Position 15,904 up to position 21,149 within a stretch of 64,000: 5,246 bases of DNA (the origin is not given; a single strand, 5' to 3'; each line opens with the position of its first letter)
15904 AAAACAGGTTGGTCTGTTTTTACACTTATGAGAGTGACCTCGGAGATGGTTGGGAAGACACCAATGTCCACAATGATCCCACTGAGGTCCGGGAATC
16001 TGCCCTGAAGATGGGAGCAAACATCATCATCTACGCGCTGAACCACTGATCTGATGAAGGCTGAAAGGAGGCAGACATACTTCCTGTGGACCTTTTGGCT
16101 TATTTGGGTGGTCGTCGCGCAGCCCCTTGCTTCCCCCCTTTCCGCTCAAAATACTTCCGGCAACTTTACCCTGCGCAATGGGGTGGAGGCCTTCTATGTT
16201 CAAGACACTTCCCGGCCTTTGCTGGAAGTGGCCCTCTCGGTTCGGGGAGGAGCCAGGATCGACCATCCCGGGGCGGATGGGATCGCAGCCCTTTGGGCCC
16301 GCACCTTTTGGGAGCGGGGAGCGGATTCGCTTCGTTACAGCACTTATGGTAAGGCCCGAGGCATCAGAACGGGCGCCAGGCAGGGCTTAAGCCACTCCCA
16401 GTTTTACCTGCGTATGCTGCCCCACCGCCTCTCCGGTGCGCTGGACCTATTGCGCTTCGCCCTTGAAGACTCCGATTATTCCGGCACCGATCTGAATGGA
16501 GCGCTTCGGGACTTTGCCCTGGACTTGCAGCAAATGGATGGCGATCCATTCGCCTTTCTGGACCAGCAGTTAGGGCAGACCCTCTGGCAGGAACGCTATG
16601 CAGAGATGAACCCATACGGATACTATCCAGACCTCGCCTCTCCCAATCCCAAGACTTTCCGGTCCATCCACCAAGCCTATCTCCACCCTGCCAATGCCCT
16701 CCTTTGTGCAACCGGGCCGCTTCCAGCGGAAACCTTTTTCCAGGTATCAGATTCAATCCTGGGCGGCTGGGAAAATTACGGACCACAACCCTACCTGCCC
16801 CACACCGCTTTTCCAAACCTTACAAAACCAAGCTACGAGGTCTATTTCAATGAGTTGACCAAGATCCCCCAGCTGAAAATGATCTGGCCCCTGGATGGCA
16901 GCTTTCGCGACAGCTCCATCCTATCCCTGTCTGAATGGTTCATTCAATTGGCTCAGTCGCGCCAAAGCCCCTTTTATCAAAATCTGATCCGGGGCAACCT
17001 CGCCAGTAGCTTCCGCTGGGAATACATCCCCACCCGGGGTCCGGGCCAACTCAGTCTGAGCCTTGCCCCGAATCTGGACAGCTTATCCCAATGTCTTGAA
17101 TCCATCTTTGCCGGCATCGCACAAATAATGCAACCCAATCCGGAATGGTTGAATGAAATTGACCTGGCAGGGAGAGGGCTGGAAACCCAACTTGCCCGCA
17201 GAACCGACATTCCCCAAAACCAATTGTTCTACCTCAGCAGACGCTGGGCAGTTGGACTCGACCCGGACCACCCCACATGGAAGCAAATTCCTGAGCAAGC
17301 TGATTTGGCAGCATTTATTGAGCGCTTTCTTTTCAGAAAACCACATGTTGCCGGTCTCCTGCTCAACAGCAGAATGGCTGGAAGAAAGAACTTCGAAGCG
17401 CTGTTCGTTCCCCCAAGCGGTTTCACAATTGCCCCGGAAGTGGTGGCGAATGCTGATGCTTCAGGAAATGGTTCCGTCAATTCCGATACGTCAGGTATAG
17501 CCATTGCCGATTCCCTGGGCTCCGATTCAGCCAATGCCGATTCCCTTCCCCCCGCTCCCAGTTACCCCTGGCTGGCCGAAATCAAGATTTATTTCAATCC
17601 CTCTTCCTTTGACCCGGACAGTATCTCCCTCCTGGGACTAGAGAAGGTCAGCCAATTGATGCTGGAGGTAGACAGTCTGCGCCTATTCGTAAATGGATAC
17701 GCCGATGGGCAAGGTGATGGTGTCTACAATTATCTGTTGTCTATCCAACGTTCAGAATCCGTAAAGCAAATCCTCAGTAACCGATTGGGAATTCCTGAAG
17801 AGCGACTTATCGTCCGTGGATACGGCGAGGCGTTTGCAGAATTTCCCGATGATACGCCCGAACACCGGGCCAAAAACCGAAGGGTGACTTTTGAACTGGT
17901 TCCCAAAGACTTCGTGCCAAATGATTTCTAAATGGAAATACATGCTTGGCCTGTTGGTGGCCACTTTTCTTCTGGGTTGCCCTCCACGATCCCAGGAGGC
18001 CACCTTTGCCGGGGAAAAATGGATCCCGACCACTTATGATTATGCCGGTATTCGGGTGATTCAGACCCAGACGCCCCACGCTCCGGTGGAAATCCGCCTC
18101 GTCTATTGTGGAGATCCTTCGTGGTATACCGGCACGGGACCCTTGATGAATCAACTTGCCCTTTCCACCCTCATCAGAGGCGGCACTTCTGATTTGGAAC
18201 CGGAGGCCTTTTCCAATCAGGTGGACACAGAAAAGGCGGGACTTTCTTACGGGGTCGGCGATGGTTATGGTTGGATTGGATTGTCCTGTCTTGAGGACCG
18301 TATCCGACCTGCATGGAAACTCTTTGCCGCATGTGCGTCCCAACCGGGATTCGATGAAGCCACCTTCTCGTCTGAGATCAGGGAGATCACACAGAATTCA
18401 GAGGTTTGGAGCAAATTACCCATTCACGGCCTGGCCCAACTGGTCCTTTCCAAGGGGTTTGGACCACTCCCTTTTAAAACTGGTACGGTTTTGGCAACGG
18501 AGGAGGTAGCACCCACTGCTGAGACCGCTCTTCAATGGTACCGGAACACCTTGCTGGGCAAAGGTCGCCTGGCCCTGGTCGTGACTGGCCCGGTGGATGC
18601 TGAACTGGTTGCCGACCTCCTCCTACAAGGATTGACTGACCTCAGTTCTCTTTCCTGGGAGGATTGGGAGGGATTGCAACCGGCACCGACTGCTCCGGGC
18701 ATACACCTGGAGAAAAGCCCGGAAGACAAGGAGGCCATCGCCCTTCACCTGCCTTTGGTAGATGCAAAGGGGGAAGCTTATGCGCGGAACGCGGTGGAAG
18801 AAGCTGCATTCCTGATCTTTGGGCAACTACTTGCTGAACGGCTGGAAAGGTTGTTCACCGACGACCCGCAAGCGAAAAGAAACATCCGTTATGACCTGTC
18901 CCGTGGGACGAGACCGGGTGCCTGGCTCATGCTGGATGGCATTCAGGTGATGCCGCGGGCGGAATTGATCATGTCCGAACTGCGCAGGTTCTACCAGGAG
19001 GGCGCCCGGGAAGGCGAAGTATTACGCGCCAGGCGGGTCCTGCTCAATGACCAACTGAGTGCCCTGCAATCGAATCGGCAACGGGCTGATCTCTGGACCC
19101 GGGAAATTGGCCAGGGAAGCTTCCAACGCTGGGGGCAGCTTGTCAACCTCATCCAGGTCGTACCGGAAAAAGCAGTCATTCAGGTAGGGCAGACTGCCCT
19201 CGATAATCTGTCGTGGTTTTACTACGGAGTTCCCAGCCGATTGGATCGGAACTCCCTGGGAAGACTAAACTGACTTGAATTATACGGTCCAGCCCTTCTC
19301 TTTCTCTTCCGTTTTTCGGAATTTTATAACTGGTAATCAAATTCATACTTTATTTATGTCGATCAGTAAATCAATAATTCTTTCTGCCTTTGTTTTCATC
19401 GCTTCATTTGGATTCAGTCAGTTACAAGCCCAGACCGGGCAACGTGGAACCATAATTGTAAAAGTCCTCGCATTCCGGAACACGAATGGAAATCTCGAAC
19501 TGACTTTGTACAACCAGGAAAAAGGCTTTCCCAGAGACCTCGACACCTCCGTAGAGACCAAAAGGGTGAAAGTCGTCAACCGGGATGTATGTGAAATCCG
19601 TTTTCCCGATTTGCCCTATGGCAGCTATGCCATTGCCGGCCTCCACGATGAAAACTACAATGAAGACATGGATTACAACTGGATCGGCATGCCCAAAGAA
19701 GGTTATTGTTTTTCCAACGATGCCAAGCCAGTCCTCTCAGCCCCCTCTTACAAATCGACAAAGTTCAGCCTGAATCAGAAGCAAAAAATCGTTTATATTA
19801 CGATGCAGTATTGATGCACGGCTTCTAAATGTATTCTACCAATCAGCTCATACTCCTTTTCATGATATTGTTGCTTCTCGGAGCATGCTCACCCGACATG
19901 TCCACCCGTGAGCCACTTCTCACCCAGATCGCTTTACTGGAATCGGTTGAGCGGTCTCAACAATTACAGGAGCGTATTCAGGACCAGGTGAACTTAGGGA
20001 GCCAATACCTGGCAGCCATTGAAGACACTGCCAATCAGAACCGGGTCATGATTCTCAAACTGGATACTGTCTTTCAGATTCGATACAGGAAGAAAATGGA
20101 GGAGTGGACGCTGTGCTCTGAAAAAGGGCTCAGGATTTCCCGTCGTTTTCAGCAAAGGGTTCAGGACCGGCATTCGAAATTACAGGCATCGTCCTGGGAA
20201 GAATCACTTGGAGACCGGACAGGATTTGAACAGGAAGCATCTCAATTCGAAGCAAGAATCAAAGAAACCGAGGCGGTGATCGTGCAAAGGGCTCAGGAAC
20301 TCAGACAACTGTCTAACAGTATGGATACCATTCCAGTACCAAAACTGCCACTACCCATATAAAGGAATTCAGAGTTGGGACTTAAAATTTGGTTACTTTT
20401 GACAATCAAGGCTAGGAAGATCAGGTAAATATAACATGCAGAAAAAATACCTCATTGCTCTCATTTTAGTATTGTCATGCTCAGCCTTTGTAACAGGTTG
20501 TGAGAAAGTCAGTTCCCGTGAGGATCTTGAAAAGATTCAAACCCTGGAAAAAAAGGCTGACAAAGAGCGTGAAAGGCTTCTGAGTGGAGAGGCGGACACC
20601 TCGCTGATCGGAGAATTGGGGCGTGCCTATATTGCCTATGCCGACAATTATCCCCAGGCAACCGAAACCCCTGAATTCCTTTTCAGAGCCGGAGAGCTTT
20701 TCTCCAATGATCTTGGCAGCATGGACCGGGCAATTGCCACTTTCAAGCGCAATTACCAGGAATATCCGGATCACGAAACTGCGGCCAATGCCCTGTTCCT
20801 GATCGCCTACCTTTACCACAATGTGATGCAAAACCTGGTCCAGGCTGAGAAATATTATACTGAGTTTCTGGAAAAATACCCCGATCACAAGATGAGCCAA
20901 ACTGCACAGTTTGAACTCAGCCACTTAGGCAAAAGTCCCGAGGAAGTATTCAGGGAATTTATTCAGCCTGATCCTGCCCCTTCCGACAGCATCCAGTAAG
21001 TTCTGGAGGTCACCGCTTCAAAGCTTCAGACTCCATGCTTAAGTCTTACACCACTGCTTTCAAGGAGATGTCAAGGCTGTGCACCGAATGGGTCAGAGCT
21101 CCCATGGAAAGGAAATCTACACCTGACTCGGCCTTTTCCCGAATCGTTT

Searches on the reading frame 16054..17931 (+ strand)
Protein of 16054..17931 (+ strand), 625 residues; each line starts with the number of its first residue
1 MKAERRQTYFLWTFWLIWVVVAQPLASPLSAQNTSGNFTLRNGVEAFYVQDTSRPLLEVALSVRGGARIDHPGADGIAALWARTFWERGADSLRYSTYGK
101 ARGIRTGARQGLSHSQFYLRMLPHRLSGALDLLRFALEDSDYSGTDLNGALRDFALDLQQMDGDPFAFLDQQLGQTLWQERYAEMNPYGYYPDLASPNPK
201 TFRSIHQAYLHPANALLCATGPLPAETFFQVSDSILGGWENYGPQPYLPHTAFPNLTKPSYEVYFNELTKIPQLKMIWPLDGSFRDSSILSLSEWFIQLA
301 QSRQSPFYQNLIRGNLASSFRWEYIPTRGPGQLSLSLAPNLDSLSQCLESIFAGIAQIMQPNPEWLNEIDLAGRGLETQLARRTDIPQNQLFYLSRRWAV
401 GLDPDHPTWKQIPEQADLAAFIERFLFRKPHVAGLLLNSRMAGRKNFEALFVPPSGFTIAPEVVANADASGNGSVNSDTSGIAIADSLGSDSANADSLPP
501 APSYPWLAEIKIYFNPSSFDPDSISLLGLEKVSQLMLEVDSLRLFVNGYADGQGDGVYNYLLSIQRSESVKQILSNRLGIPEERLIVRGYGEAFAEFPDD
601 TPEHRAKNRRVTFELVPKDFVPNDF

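Call 5: search_protein_families(library=pfam, proteins=[window:16054-17931:+], max_evalue=0.01)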
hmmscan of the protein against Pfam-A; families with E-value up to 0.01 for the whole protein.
window:16054-17931:+ (625 aa): 2 families
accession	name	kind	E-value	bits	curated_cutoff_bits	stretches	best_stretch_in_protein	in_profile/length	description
PF05193.26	Peptidase_M16_C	-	9.3e-10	39.1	23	1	201-361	6-167/181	Peptidase M16 inactive domain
PF00691.25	OmpA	-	1.4e-09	38.6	27.2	1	529-609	17-98/98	OmpA family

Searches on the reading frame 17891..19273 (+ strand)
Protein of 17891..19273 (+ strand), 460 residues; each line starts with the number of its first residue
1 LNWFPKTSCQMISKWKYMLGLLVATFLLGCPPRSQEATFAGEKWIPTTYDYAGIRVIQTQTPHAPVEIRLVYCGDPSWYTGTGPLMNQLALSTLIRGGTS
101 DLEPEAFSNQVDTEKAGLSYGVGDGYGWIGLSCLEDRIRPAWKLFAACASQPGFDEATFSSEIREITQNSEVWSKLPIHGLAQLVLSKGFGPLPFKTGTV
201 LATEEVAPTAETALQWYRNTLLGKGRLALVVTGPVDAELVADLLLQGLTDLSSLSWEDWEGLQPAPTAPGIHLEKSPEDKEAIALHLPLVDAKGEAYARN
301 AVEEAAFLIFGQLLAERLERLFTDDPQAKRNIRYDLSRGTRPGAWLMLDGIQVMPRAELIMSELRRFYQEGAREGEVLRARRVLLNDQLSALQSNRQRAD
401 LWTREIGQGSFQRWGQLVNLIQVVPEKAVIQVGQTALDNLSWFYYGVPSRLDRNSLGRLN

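Call 5: search_protein_families(library=pfam, proteins=[window:17891-19273:+], max_evalue=0.01)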
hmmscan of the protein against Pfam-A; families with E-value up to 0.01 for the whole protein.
window:17891-19273:+ (460 aa): 1 family
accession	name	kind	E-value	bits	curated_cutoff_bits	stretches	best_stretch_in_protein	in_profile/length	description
PF05193.26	Peptidase_M16_C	-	0.0038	17.6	23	0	214-383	7-180/181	Peptidase M16 inactive domain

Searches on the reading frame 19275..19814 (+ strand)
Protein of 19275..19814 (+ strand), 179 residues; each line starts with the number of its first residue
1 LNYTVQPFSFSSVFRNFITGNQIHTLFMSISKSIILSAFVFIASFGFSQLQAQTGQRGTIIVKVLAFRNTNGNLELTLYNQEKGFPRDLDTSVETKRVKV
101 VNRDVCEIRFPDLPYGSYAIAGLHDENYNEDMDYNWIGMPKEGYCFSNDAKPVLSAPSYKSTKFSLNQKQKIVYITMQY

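Call 5: search_protein_families(library=pfam, proteins=[window:19275-19814:+], max_evalue=0.01)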
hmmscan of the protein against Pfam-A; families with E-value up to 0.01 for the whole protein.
window:19275-19814:+ (179 aa): 1 family
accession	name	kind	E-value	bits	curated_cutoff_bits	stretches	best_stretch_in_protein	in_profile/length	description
PF09912.14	DUF2141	-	2.1e-30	105.4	24.4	1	62-171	1-109/112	Uncharacterized protein conserved in bacteria (DUF2141)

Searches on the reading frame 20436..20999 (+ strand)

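Call 5: search_protein_families(library=pfam, proteins=[window:20436-20999:+], max_evalue=0.01)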
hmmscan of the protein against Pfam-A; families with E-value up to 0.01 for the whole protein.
window:20436-20999:+ (187 aa): 3 families
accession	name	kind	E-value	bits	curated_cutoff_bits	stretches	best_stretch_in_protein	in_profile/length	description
PF13174.12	TPR_6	-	2.6e-10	40.7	26.3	1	119-151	2-33/33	Tetratricopeptide repeat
PF13525.12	YfiO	-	0.0014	18.9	25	1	93-158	18-82/203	Outer membrane lipoprotein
PF13176.12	TPR_7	-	0.0059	17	27.9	0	119-148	1-29/36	Tetratricopeptide repeat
